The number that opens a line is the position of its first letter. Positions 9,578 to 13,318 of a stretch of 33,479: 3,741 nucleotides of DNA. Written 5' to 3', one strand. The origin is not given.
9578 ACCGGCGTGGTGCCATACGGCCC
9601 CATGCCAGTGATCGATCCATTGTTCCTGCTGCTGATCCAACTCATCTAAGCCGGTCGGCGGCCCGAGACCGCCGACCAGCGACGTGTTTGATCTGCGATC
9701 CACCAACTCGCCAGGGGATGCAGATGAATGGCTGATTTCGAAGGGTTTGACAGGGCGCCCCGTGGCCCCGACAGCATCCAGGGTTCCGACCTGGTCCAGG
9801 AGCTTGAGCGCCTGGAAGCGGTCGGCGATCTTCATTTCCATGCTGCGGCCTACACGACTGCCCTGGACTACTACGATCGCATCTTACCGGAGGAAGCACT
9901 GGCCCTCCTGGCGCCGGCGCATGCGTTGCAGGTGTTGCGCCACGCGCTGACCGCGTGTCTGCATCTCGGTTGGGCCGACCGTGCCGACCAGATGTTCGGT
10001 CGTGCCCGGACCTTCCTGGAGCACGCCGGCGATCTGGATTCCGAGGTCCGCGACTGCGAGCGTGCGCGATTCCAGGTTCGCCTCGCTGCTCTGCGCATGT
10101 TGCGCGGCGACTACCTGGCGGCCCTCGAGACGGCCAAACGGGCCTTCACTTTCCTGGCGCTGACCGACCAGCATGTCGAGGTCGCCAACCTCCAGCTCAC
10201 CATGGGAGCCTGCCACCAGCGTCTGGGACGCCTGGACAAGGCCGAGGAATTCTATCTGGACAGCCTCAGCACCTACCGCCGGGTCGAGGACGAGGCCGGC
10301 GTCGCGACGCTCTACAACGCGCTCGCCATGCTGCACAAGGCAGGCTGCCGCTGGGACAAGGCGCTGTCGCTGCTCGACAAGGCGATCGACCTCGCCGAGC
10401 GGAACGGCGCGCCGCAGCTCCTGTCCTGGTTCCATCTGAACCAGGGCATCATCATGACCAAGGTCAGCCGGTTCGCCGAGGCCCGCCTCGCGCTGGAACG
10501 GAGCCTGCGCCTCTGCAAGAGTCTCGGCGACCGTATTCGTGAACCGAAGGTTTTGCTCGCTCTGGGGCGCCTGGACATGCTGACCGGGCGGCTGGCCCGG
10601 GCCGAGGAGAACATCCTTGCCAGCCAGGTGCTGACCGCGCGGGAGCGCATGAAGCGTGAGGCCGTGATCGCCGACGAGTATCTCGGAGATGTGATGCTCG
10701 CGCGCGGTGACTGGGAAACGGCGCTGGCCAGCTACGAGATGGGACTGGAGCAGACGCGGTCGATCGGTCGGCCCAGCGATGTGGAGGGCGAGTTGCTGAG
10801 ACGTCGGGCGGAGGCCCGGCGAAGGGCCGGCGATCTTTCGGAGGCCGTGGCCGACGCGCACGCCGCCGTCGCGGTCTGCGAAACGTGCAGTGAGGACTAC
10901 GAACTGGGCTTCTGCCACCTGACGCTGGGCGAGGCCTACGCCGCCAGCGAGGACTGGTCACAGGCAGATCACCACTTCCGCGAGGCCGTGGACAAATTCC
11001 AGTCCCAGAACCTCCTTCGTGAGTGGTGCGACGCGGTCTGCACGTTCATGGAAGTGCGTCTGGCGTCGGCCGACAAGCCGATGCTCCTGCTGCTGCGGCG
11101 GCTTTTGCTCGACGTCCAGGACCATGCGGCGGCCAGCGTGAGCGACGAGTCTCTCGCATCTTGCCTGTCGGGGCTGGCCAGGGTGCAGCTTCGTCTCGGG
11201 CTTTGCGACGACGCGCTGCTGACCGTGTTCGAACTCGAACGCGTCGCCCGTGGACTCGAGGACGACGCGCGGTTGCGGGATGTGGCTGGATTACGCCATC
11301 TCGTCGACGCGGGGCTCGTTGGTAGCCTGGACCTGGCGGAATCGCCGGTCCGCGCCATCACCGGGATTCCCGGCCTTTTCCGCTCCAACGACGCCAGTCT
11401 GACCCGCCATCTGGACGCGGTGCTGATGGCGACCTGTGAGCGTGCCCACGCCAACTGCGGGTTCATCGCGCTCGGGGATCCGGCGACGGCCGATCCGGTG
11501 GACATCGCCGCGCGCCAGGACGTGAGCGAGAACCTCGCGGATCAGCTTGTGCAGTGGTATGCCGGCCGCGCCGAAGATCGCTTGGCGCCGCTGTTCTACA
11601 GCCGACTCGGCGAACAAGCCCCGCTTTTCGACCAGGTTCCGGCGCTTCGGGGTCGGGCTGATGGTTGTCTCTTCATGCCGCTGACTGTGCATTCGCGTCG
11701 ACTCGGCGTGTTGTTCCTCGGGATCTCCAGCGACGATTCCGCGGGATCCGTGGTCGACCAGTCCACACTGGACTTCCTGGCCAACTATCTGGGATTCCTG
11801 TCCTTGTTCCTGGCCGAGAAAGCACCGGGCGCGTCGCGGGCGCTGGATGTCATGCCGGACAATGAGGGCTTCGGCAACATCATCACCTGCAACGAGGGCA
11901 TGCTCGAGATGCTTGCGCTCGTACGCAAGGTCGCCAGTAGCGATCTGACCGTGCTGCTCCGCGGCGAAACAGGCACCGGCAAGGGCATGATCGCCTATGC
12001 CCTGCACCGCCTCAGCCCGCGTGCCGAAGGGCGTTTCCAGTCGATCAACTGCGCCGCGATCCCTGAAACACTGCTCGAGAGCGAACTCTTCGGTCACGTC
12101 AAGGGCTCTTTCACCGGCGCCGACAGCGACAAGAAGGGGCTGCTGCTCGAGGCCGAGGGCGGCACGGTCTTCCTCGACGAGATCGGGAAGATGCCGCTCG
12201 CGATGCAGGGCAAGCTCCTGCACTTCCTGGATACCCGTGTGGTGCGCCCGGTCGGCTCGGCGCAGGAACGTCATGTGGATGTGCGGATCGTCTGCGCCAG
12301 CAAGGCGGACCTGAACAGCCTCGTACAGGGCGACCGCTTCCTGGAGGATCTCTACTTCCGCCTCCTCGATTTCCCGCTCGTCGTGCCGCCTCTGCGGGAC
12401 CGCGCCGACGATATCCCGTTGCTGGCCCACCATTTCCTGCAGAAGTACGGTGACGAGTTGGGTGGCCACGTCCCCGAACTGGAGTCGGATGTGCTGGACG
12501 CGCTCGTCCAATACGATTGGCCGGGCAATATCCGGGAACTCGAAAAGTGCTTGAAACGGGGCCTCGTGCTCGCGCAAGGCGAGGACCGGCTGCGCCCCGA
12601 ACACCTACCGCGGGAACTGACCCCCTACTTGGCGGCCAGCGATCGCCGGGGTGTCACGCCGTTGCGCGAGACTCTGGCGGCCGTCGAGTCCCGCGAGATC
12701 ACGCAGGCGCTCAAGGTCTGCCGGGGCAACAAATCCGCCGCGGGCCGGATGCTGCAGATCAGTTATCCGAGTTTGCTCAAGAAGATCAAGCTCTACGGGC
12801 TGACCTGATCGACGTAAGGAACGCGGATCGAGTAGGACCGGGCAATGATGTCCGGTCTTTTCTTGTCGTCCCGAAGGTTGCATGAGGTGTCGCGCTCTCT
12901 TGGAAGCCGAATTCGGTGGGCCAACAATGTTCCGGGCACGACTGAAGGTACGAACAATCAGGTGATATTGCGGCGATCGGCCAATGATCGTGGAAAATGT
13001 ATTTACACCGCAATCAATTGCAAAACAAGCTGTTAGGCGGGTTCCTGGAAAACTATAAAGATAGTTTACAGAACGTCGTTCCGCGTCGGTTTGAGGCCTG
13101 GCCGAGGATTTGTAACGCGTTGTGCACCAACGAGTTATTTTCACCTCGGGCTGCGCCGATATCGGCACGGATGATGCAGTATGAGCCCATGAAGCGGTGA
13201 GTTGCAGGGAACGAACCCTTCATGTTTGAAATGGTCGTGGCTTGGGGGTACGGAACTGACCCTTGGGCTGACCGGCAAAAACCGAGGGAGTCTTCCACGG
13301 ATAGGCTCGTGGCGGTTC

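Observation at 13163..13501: Candidate sigma-54-dependent ~310-nt structured RNA in the lower-GC spacer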

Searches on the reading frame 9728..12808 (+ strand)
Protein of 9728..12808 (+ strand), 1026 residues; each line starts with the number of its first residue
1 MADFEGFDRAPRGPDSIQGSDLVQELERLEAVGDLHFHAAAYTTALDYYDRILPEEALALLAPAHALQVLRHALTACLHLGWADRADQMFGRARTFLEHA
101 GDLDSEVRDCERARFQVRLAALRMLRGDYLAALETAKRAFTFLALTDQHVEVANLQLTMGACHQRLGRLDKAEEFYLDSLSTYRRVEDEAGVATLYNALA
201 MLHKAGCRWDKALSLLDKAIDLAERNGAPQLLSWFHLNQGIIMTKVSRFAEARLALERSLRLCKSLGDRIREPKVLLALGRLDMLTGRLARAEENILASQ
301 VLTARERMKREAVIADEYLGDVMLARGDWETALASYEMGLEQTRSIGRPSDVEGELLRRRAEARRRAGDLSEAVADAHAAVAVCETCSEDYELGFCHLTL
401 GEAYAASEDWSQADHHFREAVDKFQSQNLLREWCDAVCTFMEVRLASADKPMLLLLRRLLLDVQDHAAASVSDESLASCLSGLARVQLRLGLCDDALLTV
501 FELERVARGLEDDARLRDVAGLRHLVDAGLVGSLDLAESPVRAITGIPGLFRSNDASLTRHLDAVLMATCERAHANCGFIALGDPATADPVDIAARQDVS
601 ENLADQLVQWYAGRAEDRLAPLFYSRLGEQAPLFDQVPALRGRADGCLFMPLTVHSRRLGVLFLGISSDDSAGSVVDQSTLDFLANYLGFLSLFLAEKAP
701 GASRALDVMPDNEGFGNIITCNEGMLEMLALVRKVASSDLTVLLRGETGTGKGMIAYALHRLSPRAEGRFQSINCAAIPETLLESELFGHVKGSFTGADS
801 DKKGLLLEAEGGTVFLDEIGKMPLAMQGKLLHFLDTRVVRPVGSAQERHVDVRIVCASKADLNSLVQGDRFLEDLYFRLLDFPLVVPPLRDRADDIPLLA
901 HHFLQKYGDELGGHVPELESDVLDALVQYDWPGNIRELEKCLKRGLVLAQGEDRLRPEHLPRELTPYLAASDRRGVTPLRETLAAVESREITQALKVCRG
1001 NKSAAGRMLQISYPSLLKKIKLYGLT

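Call 11: search_protein_families(library=pfam, proteins=[window:9728-12808:+])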
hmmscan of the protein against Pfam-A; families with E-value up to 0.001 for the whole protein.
window:9728-12808:+ (1026 aa): 11 families
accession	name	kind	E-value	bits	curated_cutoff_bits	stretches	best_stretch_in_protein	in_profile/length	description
PF00158.32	Sigma54_activat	-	3.4e-62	209.5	20.2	1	719-883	2-166/168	Sigma-54 interaction domain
PF13424.12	TPR_12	-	7.3e-32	109.8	30.1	5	152-224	2-76/77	Tetratricopeptide repeat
PF25601.1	AAA_lid_14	-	1.9e-23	82.5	27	1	890-965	1-75/87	AAA+ ATPase lid domain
PF07719.23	TPR_2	-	1.1e-17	63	27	0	193-226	1-34/34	Tetratricopeptide repeat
PF14532.12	Sigma54_activ_2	-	3.6e-15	56.9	25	1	728-889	10-138/138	Sigma-54 interaction domain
PF00515.34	TPR_1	-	2.4e-09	37.1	27.8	0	159-177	7-25/34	Tetratricopeptide repeat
PF02954.25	HTH_8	-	1.4e-08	34.8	22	1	982-1022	1-41/42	Bacterial regulatory protein, Fis family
PF07728.20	AAA_5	-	4.5e-06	27.2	22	1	742-850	2-106/139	AAA domain (dynein-related subfamily)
PF13428.12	TPR_14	-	2.7e-05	24.9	23.5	0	355-388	2-35/44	Tetratricopeptide repeat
PF13374.12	TPR_10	-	0.00087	19.7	27.5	0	159-186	8-35/42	Tetratricopeptide repeat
PF13185.12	GAF_2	-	0.00096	19.8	28.6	0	558-690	4-133/136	GAF domain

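Call 37: search_protein_families(library=ncbifam, proteins=[window:9728-12808:+], max_evalue=0.001)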
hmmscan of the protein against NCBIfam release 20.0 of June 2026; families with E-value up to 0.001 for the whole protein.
window:9728-12808:+ (1026 aa): 36 families (the best 25 are shown)
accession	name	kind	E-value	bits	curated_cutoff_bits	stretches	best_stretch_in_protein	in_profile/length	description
TIGR02915.1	PEP_resp_reg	equivalog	2.4e-89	300.2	502.6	1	704-1025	127-444/445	PEP-CTERM-box response regulator transcription factor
NF003451.0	PRK05022.1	equivalog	5.8e-87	292.5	476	1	712-1022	186-507/512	nitric oxide reductase transcriptional regulator NorR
NF041552.1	TF_PrdR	equivalog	1.1e-85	288.1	795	1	712-1024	263-577/577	sigma-54 dependent transcriptional regulator PrdR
NF008469.0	PRK11361.1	equivalog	7.4e-85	285.4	714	1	715-1025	142-456/461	acetoacetate metabolism transcriptional regulator AtoC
TIGR01817.1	nifA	equivalog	1.1e-80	271.9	528.85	1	718-952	198-431/534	nif-specific transcriptional activator NifA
NF038308.1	RNA_repair_RtcR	equivalog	2.6e-79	267.5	650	1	716-976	180-448/530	RNA repair transcriptional activator RtcR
TIGR01818.1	ntrC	equivalog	1.3e-76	258.3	558.6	1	714-984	132-404/463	nitrogen regulation protein NR(I)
NF050807.1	TransRegFlbDCaul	equivalog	8.2e-74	249.1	750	1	717-1023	119-438/454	sigma-54-dependent transcriptional regulator FlbD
NF041946.1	LuxO_transreg_Vib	equivalog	2.8e-72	244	800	1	716-1021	133-458/463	quorum-sensing sigma-54 dependent transcriptional regulator LuxO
TIGR02329.1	propionate_PrpR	equivalog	7.7e-72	242.6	499.2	1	715-1021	211-525/526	propionate catabolism operon regulatory protein PrpR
NF007689.0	PRK10365.1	equivalog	8.1e-72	242.4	760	1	667-1020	87-439/441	sigma-54-dependent response regulator transcription factor ZraR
NF008085.0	PRK10820.1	equivalog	3.2e-71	240.5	576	1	710-961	198-450/520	transcriptional regulator TyrR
NF011695.0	PRK15115.1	equivalog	1.5e-70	238.1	763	1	710-1008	129-421/445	two-component system response regulator GlrR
NF011958.0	PRK15429.1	equivalog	1.6e-67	228.7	830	1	712-1024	375-685/692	formate hydrogenlyase transcriptional activator FlhA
NF008176.1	PRK10923.1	equivalog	9.1e-67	225.6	620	1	711-974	133-395/469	nitrogen regulation protein NR(I)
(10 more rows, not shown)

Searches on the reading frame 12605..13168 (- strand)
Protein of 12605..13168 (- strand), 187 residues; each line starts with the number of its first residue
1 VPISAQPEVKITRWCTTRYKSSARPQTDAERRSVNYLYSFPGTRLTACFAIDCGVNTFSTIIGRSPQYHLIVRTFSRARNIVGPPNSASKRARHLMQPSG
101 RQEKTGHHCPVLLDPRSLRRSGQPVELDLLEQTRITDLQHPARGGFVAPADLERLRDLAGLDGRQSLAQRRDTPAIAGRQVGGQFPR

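Call 12: search_protein_families(library=pfam, proteins=[window:12605-13168:-], max_evalue=1)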
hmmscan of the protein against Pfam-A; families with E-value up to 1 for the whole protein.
window:12605-13168:- (187 aa): 0 families
